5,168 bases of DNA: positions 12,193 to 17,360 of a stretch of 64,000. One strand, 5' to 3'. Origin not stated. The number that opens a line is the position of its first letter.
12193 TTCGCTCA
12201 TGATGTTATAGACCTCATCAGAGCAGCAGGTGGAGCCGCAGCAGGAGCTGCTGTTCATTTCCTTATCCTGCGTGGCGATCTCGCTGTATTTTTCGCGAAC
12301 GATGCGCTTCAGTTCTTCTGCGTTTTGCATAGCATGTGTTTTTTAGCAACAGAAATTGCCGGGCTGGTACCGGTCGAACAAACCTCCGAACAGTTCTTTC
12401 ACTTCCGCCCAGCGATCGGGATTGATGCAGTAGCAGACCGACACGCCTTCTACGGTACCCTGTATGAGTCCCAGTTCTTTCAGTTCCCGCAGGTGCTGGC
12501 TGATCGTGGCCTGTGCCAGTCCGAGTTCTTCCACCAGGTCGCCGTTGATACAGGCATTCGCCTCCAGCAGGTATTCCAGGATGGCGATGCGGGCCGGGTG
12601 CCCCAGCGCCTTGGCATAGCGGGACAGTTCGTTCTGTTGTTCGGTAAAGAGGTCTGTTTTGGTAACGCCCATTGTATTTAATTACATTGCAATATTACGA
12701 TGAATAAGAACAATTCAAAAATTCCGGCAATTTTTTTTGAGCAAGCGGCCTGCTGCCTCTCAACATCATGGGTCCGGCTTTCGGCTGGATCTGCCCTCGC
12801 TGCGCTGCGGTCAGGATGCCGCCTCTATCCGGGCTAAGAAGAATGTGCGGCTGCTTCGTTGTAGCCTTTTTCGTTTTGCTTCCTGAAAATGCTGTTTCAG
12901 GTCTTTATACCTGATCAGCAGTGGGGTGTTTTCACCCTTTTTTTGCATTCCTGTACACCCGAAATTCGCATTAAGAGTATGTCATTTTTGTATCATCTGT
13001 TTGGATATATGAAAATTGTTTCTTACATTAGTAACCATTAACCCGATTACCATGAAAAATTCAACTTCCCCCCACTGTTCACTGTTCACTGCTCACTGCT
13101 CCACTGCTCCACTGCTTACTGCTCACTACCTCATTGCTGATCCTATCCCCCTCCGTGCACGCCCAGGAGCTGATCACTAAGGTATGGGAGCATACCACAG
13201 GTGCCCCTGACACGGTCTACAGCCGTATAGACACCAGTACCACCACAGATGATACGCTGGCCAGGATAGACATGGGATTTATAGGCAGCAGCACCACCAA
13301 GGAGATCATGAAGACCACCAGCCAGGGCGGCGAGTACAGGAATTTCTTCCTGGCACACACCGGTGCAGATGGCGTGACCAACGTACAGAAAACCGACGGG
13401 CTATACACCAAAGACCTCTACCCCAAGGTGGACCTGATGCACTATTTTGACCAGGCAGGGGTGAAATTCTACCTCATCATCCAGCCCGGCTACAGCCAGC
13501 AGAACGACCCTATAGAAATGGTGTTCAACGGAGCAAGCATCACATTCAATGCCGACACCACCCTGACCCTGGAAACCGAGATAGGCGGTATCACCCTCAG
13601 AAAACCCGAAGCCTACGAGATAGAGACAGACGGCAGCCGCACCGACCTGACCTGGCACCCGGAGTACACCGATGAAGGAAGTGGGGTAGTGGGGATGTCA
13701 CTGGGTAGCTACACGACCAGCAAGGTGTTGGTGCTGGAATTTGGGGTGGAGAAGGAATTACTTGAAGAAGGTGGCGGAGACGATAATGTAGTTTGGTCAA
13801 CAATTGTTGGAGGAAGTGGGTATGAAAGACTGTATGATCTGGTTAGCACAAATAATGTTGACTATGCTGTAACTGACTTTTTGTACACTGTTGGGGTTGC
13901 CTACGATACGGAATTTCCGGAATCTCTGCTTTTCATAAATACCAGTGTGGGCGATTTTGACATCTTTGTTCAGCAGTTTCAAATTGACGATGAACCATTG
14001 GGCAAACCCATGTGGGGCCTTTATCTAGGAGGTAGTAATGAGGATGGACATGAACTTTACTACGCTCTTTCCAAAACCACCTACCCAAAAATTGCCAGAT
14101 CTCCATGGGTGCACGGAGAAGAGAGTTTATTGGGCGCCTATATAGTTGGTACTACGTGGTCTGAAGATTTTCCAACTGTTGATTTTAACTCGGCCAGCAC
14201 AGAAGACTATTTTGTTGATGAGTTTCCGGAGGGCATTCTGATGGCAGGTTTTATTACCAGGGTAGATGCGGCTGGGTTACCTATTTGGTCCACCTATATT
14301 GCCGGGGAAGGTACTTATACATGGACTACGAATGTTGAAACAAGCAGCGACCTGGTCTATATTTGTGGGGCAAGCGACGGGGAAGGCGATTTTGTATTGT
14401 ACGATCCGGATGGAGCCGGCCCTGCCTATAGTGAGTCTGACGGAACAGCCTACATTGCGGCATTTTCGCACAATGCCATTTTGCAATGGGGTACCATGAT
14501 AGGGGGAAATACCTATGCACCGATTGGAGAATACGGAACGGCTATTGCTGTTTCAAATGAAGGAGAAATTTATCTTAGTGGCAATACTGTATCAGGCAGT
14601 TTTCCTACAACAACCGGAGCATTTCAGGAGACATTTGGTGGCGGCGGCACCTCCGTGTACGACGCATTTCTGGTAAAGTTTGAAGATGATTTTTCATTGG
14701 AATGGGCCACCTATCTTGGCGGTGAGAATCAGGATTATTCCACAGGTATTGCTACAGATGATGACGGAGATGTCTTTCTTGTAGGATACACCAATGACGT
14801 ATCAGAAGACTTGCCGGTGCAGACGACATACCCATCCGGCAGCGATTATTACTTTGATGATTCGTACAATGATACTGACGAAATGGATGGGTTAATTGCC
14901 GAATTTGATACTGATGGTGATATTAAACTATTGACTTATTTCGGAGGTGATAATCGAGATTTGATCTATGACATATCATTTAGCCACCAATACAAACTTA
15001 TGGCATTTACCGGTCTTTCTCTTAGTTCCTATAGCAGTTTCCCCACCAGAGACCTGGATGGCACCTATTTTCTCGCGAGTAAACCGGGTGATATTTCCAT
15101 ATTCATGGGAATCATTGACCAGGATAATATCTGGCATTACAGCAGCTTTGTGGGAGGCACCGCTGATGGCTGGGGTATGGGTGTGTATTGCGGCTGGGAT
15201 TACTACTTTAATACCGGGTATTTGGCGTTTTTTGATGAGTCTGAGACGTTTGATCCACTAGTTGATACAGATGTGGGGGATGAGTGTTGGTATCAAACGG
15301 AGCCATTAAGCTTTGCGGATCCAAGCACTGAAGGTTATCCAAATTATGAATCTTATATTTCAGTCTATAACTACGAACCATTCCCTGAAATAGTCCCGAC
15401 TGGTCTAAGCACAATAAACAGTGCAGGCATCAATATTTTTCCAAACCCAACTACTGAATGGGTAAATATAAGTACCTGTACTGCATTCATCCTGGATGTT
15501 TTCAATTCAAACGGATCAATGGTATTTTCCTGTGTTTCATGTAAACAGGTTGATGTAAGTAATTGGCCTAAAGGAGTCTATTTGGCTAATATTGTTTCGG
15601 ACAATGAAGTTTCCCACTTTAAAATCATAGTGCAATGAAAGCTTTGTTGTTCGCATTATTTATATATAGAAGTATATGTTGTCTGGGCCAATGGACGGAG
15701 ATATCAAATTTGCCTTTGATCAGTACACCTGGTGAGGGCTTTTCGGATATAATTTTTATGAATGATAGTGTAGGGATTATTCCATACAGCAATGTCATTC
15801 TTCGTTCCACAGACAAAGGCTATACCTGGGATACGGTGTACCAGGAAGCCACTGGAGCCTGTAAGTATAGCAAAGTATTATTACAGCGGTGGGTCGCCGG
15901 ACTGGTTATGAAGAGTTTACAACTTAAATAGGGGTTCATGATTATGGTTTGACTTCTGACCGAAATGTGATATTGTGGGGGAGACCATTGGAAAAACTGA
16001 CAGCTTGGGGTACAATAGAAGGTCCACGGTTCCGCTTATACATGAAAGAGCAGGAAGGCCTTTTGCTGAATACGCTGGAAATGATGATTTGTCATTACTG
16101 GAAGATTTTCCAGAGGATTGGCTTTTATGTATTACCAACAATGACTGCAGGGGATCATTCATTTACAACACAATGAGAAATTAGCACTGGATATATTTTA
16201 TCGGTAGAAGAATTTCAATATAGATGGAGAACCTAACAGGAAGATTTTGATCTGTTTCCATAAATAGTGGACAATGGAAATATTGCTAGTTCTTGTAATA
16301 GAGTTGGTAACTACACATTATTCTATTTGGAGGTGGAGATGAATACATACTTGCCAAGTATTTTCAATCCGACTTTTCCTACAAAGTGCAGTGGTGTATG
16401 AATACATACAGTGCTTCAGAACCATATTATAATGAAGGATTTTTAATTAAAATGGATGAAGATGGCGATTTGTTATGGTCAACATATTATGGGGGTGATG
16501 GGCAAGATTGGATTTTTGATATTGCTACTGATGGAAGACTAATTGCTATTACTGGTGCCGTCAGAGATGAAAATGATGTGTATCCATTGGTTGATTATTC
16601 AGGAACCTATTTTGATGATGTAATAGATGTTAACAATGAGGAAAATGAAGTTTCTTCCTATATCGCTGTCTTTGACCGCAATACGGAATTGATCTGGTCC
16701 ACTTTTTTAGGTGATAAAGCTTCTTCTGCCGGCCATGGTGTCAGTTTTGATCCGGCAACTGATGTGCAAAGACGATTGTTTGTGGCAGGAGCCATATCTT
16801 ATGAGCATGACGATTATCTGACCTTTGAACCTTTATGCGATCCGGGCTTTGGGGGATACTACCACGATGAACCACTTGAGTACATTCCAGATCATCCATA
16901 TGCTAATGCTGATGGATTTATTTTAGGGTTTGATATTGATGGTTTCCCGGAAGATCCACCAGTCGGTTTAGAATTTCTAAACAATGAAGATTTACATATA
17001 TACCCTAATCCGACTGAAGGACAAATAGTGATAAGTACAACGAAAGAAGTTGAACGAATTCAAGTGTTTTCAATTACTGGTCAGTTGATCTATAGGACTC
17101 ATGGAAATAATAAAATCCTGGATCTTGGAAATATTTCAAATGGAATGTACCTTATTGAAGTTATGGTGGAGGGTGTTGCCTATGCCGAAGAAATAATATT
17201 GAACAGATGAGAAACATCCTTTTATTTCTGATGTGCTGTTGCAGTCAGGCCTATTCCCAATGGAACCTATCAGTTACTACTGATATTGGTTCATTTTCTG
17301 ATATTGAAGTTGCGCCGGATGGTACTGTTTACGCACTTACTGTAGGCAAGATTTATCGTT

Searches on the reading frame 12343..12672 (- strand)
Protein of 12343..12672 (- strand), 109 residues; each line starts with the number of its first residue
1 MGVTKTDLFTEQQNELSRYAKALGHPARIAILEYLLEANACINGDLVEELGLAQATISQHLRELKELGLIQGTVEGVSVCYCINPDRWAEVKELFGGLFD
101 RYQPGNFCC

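Call 60: find_encoding_contigs(protein=window:12343-12672:-, flank=10000, max_places=10)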
Protein window:12343-12672:- (109 aa): 23 contigs read that carry it; 10 places shown.
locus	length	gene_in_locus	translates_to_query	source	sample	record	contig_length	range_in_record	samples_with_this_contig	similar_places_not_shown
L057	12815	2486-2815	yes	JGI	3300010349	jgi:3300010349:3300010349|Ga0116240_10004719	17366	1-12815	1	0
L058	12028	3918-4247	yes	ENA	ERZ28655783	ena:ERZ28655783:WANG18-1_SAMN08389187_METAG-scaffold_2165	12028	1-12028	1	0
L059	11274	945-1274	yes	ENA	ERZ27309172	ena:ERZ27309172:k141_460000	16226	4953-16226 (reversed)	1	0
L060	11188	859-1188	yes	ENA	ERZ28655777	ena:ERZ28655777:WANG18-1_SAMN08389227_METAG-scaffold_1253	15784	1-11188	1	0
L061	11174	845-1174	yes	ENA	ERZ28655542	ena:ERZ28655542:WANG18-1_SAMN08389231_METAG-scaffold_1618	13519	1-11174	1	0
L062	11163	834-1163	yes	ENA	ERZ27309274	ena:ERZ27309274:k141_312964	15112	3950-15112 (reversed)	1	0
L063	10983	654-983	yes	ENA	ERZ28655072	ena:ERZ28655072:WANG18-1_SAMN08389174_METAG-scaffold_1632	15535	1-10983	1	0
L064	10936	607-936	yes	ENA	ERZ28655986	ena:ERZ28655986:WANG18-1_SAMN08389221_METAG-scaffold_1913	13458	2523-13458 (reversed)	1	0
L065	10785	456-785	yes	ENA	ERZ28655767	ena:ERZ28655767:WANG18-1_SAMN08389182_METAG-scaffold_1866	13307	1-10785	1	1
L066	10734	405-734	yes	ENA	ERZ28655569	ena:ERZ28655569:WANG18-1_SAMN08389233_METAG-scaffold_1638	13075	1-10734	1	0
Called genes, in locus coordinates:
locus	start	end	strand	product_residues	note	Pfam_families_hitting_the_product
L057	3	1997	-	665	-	?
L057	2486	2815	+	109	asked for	PF12840:HTH_20, PF01022:HTH_5, PF12802:MarR_2 (weak), PF13412:HTH_24 (weak)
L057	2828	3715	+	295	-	PF01135:PCMT, PF13489:Methyltransf_23, PF01209:Ubie_methyltran, PF06325:PrmA, PF13847:Methyltransf_31, PF08241:Methyltransf_11, PF08242:Methyltransf_12, PF13649:Methyltransf_25, +4 more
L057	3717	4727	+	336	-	PF01758:SBF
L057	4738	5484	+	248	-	PF00149:Metallophos, PF12850:Metallophos_2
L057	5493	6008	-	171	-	PF00857:Isochorismatase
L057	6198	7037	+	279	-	PF01226:Form_Nir_trans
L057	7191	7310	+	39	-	-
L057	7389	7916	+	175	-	PF00440:TetR_N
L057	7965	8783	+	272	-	PF00106:adh_short, PF08643:DUF1776 (weak), PF08659:KR, PF13460:NAD_binding_10 (weak), PF13561:adh_short_C2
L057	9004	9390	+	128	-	-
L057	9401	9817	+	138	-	-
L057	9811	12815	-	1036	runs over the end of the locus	PF00801:PKD, PF18911:PKD_4, PF19081:Ig_7, PF18962:Por_Secre_tail (weak)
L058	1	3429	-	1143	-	?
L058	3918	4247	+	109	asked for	PF12840:HTH_20, PF01022:HTH_5, PF12802:MarR_2 (weak), PF13412:HTH_24 (weak)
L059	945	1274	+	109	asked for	PF12840:HTH_20, PF01022:HTH_5, PF12802:MarR_2 (weak), PF13412:HTH_24 (weak)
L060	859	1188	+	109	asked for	PF12840:HTH_20, PF01022:HTH_5, PF12802:MarR_2 (weak), PF13412:HTH_24 (weak)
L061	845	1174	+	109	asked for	PF12840:HTH_20, PF01022:HTH_5, PF12802:MarR_2 (weak), PF13412:HTH_24 (weak)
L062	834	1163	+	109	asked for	PF12840:HTH_20, PF01022:HTH_5, PF12802:MarR_2 (weak), PF13412:HTH_24 (weak)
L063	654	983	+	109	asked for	PF12840:HTH_20, PF01022:HTH_5, PF12802:MarR_2 (weak), PF13412:HTH_24 (weak)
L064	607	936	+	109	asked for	PF12840:HTH_20, PF01022:HTH_5, PF12802:MarR_2 (weak), PF13412:HTH_24 (weak)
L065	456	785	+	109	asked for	PF12840:HTH_20, PF01022:HTH_5, PF12802:MarR_2 (weak), PF13412:HTH_24 (weak)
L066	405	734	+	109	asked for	PF12840:HTH_20, PF01022:HTH_5, PF12802:MarR_2 (weak), PF13412:HTH_24 (weak)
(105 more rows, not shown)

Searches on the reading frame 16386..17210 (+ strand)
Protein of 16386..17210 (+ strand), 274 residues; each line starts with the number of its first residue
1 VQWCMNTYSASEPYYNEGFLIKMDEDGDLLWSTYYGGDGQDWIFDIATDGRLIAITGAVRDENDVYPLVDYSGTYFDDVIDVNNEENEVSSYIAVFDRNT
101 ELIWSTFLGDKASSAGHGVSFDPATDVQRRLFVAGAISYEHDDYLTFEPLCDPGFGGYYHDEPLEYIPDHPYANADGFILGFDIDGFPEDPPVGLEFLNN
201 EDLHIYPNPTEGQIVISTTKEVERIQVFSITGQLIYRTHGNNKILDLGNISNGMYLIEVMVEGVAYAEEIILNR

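Call 8: search_protein_families(library=pfam, proteins=[window:16386-17210:+], max_evalue=0.01)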
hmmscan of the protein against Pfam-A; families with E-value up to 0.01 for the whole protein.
window:16386-17210:+ (274 aa): 1 family
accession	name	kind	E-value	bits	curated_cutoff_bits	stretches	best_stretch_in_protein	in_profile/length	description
PF18962.6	Por_Secre_tail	-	1.9e-11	44.5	27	1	205-267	1-70/75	Secretion system C-terminal sorting domain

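Call 9: search_protein_families(library=ncbifam, proteins=[window:16386-17210:+], max_evalue=0.01)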
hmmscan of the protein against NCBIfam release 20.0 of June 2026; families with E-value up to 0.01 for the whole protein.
window:16386-17210:+ (274 aa): 5 families
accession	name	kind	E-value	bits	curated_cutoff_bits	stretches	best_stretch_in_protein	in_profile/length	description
TIGR04183.1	Por_Secre_tail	domain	2.5e-10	40.2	23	1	205-271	1-70/72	T9SS type A sorting domain-containing protein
NF038113.1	T9SSA_dep_M36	equivalog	1.4e-09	36.7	885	1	193-273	783-869/869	T9SS-dependent M36 family metallopeptidase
NF033708.1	T9SS_Cterm_ChiA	domain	0.0013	18.5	40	1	223-259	2-41/55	T9SS sorting signal type C domain-containing protein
NF052644.1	T9SS_DNase_Rie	equivalog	0.0035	16.7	260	1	221-271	199-249/251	T9SS-dependent surface endonuclease, AS87_RS02955 family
NF050177.1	TapA_OM_Porphy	equivalog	0.0035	16.1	500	1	199-272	467-543/544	TapA/TapC family T9SS-dependent outer membrane protein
